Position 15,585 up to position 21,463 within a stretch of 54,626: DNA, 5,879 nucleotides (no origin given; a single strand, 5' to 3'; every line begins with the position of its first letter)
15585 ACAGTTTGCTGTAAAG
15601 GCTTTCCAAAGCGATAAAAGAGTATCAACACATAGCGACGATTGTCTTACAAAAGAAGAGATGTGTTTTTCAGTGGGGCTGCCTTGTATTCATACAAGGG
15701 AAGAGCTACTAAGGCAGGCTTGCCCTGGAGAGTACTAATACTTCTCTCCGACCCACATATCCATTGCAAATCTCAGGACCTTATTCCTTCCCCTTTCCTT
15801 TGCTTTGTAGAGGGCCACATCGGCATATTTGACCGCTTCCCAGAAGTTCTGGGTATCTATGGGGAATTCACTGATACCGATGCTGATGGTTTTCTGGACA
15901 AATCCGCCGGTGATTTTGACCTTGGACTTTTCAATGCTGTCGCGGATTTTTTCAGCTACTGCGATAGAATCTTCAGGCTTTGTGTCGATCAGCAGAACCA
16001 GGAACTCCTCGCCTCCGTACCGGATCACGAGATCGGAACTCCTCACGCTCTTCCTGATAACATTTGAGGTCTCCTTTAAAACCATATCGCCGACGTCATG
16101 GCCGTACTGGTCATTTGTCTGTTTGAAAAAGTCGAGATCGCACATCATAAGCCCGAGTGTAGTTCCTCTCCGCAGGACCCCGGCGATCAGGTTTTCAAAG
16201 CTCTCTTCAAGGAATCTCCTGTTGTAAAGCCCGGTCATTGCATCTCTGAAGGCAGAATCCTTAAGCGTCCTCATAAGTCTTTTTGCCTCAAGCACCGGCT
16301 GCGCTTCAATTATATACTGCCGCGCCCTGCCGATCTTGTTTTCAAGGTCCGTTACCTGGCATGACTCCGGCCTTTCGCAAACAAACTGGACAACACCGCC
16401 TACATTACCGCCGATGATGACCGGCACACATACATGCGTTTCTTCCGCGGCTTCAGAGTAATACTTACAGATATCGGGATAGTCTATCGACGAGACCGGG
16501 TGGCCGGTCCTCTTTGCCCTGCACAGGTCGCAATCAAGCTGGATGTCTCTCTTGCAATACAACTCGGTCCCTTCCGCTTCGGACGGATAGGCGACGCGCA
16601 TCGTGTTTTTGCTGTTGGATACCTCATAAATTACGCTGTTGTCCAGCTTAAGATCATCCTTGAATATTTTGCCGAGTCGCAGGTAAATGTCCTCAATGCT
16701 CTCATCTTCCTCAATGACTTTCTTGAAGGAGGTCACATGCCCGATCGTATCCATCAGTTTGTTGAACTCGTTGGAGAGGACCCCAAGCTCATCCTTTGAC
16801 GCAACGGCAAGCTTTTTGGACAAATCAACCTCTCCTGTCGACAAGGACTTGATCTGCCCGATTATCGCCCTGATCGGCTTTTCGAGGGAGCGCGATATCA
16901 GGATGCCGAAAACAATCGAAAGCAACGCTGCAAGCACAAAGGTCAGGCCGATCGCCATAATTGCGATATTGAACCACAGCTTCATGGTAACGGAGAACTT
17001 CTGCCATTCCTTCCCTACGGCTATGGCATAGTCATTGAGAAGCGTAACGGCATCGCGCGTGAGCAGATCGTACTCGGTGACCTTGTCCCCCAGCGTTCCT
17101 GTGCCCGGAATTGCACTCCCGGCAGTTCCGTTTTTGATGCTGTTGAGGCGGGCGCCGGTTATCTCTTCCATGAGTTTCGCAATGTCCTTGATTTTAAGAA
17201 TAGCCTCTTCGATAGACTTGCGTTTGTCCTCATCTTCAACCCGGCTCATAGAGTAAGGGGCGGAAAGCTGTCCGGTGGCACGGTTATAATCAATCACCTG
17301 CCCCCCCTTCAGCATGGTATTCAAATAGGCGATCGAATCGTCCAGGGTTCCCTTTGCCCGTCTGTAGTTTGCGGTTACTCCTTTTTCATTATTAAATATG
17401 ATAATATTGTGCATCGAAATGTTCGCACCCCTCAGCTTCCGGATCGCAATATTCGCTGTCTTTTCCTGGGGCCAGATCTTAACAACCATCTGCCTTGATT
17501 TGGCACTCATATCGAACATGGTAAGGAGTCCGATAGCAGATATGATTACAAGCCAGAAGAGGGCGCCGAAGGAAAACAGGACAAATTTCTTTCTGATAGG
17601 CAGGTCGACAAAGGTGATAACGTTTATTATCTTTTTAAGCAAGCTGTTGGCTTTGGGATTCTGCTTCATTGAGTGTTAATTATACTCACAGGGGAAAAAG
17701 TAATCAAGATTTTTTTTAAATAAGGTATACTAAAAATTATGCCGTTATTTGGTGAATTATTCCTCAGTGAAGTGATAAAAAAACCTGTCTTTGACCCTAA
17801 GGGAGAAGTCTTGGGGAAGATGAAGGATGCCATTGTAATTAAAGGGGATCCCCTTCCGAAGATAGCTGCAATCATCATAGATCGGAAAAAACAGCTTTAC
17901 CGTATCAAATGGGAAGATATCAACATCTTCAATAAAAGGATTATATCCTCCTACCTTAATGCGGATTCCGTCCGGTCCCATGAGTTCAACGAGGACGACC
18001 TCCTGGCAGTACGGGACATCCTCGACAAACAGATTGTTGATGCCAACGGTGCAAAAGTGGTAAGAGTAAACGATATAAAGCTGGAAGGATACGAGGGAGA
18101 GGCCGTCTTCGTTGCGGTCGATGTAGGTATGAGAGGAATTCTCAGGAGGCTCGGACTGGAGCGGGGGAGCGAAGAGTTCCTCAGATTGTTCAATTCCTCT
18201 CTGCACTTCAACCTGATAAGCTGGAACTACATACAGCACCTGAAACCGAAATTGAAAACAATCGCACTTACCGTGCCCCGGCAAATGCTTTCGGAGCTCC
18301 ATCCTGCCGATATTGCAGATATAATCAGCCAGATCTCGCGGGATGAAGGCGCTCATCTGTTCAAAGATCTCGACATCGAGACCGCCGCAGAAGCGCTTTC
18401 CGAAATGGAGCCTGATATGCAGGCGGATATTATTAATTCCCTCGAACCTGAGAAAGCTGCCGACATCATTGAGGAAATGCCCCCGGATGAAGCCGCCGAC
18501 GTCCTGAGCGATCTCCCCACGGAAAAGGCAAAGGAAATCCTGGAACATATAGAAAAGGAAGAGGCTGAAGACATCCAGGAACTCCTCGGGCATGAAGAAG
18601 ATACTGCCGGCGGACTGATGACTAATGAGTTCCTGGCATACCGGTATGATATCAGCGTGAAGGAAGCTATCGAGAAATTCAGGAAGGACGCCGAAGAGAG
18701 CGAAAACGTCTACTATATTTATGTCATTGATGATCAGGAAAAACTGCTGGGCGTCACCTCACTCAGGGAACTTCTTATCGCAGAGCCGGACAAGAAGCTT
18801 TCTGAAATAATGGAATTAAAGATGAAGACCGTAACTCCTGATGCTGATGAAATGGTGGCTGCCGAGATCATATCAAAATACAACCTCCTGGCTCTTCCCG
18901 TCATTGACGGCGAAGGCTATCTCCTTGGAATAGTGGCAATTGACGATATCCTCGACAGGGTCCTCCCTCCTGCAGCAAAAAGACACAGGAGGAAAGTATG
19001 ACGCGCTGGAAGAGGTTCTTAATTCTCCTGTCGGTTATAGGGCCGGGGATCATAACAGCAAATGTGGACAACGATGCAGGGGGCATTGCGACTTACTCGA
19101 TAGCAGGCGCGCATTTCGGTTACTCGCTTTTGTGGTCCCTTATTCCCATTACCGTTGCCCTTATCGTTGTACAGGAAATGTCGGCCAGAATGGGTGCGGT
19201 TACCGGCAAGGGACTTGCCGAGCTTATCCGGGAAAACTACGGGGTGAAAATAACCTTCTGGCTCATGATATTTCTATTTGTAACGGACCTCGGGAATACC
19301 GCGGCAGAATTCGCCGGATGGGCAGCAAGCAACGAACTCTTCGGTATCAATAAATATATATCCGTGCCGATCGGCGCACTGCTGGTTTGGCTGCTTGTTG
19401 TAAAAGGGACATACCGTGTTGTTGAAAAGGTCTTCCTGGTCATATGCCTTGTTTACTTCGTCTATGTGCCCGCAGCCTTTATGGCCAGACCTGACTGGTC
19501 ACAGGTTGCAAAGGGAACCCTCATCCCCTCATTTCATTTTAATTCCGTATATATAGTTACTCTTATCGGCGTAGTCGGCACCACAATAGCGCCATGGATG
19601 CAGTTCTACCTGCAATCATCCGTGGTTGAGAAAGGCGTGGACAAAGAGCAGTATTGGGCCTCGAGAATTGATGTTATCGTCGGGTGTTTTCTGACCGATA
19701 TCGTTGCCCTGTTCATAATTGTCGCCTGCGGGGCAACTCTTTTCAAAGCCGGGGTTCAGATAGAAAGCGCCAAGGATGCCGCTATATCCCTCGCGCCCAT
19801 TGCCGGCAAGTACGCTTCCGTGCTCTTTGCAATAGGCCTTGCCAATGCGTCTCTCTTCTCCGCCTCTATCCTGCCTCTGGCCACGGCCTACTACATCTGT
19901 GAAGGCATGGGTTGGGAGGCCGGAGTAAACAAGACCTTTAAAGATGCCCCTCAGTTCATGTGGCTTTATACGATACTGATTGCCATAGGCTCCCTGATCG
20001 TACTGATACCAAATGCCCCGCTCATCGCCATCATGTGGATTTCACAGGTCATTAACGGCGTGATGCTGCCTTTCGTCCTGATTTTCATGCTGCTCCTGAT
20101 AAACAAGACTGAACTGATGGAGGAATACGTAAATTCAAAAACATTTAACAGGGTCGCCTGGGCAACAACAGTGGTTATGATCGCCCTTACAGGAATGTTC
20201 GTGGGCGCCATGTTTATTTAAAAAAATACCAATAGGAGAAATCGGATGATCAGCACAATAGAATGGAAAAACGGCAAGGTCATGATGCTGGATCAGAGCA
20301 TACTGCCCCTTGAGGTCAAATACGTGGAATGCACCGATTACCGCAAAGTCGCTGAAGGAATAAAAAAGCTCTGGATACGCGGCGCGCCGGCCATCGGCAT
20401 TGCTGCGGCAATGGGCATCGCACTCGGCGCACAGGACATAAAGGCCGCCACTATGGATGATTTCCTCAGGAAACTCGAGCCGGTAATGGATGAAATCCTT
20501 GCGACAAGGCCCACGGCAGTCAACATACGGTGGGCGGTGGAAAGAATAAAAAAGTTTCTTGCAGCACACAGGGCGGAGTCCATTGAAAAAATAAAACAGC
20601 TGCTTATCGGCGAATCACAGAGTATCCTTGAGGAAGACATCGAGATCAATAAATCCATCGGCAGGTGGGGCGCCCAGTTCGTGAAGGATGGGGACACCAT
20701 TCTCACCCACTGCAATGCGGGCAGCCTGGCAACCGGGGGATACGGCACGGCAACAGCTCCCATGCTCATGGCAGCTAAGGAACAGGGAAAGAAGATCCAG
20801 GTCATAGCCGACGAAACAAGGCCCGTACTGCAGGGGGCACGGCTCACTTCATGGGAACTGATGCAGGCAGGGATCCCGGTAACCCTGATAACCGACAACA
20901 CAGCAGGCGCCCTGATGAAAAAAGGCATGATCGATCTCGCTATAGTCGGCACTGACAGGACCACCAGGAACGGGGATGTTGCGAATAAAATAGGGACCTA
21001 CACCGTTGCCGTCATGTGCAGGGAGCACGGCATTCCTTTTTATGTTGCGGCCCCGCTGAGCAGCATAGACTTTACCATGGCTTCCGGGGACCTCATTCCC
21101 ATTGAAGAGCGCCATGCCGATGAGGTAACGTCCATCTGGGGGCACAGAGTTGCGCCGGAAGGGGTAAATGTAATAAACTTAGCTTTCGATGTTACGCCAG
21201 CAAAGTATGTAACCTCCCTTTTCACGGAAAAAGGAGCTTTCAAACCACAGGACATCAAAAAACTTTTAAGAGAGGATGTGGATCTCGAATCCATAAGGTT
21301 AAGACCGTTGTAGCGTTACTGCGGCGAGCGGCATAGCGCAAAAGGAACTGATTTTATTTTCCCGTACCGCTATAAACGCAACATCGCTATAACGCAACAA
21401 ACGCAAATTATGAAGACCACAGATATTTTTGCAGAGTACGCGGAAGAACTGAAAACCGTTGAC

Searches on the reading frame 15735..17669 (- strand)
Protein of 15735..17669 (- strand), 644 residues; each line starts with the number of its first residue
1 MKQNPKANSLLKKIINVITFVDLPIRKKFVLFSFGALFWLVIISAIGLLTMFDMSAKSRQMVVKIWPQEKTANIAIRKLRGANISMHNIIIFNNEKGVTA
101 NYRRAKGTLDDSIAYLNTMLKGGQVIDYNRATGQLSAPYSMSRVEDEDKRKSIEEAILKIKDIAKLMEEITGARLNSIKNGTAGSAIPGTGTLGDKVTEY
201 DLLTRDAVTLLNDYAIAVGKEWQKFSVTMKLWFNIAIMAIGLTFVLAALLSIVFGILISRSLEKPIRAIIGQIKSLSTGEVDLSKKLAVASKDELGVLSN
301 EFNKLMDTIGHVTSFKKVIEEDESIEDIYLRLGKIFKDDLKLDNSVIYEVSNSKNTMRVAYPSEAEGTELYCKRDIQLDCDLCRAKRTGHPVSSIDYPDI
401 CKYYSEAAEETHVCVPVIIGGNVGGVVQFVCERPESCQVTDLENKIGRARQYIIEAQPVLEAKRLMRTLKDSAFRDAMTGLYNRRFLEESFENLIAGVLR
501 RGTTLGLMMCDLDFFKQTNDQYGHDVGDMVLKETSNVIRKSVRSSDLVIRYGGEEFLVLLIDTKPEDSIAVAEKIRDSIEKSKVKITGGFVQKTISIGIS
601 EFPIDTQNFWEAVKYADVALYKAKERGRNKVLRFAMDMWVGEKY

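Call 43: search_protein_families(library=ncbifam, proteins=[window:15735-17669:-], max_evalue=1e-10)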
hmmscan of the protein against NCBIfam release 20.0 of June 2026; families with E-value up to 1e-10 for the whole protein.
window:15735-17669:- (644 aa): 19 families
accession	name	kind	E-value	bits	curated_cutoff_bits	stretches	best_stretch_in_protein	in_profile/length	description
TIGR00254.1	GGDEF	domain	2.6e-53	180.2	37.4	1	470-632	2-165/168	diguanylate cyclase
NF007135.0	PRK09581.1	equivalog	2.1e-52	178.4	474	1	471-633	290-454/457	PleD family two-component system response regulator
NF038266.1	diguan_SiaD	equivalog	7.6e-47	159.8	290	1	465-631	86-252/252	biofilm regulation diguanylate cyclase SiaD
NF007380.0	PRK09894.1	equivalog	5.9e-44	150.6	256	1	473-634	129-287/296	diguanylate cyclase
NF041606.1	dguan_cyc_DgcA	equivalog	3.1e-41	141.5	370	1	474-631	179-336/340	diguanylate cyclase DgcA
NF047654.1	DiguCycDgcRLepto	equivalog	1.5e-40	138.9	500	1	459-632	119-294/295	diguanylate cyclase DgcR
NF007423.1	PRK09966.1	equivalog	7.5e-39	133.7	325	1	467-624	233-390/390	diguanylate cyclase DgcN/YfiN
NF007298.0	PRK09776.1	equivalog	2.9e-36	124.8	1135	1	442-632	653-843/1111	diguanylate cyclase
NF051473.1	DigCycDgcsShew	equivalog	1.7e-32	113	400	1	456-630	119-287/291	diguanylate cyclase DgcS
NF007599.0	PRK10245.1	equivalog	4e-31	107.8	402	1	467-630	204-366/371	diguanylate cyclase AdrA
NF040885.1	diguan_DgcJ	equivalog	1.2e-30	106.8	500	1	466-628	334-490/493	diguanylate cyclase DgcJ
NF007474.0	PRK10060.1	equivalog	4.9e-29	101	782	1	448-638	211-399/663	cyclic di-GMP phosphodiesterase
NF011955.1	PRK15426.1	equivalog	1.2e-28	99.6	408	1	464-632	389-559/564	cellulose biosynthesis regulator diguanylate cyclase DgcQ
NF045675.1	PhdiestaseDibA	equivalog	3.7e-27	95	980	1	439-630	169-360/623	phosphodiesterase DibA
NF047872.1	GGDEF_GdpS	equivalog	1.7e-26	93.3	400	1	462-632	176-348/355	GGDEF domain-containing protein GdpS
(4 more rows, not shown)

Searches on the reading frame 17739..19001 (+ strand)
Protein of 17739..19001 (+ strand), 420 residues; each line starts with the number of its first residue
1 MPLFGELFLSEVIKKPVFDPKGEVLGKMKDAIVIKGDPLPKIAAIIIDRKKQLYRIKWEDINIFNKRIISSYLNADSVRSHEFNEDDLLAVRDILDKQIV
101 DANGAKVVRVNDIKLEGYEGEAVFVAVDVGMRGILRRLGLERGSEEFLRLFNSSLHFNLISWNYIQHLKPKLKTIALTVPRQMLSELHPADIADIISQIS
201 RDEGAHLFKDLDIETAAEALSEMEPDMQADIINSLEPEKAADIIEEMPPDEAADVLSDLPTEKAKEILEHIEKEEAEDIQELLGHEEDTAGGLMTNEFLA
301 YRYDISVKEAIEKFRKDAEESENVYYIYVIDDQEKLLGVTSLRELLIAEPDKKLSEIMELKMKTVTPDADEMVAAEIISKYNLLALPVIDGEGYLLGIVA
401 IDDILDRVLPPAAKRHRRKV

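Call 59: search_protein_families(library=ncbifam, proteins=[window:17739-19001:+], max_evalue=1e-15)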
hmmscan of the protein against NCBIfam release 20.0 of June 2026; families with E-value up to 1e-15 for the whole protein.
window:17739-19001:+ (420 aa): 1 family
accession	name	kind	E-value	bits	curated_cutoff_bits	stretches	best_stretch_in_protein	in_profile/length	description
TIGR00400.1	mgtE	equivalog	2.6e-53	181.4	232.75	1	173-408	16-251/450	magnesium transporter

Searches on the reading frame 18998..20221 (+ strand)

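Call 59: search_protein_families(library=ncbifam, proteins=[window:18998-20221:+], max_evalue=1e-15)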
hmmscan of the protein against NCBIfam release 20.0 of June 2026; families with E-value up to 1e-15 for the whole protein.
window:18998-20221:+ (407 aa): 3 families
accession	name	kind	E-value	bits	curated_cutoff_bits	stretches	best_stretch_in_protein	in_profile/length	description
NF001923.0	PRK00701.1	subfamily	4.1e-44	151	430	1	9-403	32-433/439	Mn(2+) uptake NRAMP transporter MntH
NF037982.1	Nramp_1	equivalog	5.4e-26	91.7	50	1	15-373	1-404/404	Nramp family divalent metal transporter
TIGR01197.1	nramp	subfamily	2e-21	76.7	272.5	1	11-369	4-385/390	metal ion transporter, metal ion (Mn2+/Fe2+) transporter (Nramp) family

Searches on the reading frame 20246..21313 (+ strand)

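Call 59: search_protein_families(library=ncbifam, proteins=[window:20246-21313:+], max_evalue=1e-15)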
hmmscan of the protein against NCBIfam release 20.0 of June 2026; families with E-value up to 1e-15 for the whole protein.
window:20246-21313:+ (355 aa): 7 families
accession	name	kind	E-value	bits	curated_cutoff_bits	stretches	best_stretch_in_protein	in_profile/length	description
NF004326.0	PRK05720.1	subfamily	2.1e-134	447.8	271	1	3-340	11-348/358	s-methyl-5-thioribose-1-phosphate isomerase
TIGR00512.1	salvage_mtnA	equivalog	3.9e-125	417.3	279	1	4-333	2-334/335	S-methyl-5-thioribose-1-phosphate isomerase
TIGR00524.1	eIF-2B_rel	subfamily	5e-117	390.3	185.85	1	29-334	1-303/303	S-methyl-5-thioribose-1-phosphate isomerase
NF004700.0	PRK06036.1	equivalog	1.3e-114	382.8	528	1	4-335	3-331/339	S-methyl-5-thioribose-1-phosphate isomerase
NF004436.0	PRK05772.1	equivalog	7.1e-103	344.6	521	1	2-335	16-352/363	S-methyl-5-thioribose-1-phosphate isomerase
TIGR00511.1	ribulose_e2b2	equivalog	3.3e-64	217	314.1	1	33-344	3-298/301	ribose 1,5-bisphosphate isomerase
NF006210.0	PRK08335.1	equivalog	2.6e-32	112.2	339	1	35-334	9-271/275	translation initiation factor IF-2B subunit alpha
